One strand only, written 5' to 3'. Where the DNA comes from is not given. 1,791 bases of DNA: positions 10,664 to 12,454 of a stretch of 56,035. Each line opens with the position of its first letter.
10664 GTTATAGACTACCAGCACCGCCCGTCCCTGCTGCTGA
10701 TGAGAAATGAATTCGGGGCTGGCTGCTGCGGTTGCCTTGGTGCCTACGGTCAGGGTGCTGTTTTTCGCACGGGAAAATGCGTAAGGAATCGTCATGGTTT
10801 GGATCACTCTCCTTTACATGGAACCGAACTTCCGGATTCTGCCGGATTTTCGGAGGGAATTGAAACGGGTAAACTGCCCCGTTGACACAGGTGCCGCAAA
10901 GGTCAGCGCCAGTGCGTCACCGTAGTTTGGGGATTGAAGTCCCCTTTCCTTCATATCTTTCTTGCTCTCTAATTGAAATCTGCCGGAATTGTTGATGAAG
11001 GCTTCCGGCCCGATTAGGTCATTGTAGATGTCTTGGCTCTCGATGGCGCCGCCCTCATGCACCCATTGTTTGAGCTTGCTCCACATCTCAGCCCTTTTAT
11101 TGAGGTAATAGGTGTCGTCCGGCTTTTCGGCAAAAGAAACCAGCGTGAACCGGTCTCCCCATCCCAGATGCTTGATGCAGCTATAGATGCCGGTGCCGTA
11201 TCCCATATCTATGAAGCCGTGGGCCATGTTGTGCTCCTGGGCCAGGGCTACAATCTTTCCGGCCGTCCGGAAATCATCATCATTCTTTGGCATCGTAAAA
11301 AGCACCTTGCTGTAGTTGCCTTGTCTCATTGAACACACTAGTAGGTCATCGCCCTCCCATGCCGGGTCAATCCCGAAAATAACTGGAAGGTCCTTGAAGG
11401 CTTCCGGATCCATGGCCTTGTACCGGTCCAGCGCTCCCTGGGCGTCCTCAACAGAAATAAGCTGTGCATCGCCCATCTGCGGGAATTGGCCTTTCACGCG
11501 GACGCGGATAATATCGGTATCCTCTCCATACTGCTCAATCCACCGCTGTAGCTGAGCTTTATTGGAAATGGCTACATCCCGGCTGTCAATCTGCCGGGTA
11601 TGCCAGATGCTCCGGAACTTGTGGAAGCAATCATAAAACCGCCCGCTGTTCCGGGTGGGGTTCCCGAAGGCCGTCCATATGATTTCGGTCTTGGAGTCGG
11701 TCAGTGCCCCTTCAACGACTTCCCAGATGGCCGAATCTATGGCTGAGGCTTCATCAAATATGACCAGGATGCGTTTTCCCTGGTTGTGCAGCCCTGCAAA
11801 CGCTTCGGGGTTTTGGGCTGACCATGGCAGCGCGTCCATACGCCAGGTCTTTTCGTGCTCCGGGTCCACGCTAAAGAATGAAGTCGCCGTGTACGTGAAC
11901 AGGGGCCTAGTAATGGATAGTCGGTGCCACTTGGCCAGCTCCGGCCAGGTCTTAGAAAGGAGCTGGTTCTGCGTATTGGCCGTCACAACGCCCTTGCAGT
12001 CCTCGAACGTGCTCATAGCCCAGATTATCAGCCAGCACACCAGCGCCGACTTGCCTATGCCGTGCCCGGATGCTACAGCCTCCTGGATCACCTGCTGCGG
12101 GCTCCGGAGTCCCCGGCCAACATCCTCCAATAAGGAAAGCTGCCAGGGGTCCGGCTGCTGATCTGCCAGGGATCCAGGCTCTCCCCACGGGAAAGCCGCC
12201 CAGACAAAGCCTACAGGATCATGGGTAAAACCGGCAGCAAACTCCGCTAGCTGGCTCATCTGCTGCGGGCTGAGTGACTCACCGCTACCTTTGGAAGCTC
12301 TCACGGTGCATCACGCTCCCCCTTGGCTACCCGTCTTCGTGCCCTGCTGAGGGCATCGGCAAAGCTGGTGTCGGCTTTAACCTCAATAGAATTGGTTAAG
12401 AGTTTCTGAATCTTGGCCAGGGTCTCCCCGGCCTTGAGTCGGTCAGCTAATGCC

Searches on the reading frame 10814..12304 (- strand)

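Call 10: search_protein_families(library=phrogs, proteins=[window:10814-12304:-], max_evalue=0.001)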
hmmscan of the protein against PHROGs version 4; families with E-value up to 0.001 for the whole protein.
window:10814-12304:- (496 aa): 3 families
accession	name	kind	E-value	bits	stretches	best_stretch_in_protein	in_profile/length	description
phrog_5902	-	unknown function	8.7e-69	233.5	1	37-288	19-272/359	-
phrog_2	-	head and packaging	7.5e-38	131.8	1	28-476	252-596/807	terminase large subunit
phrog_20197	-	unknown function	0.00026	21.9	0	74-117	51-94/158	-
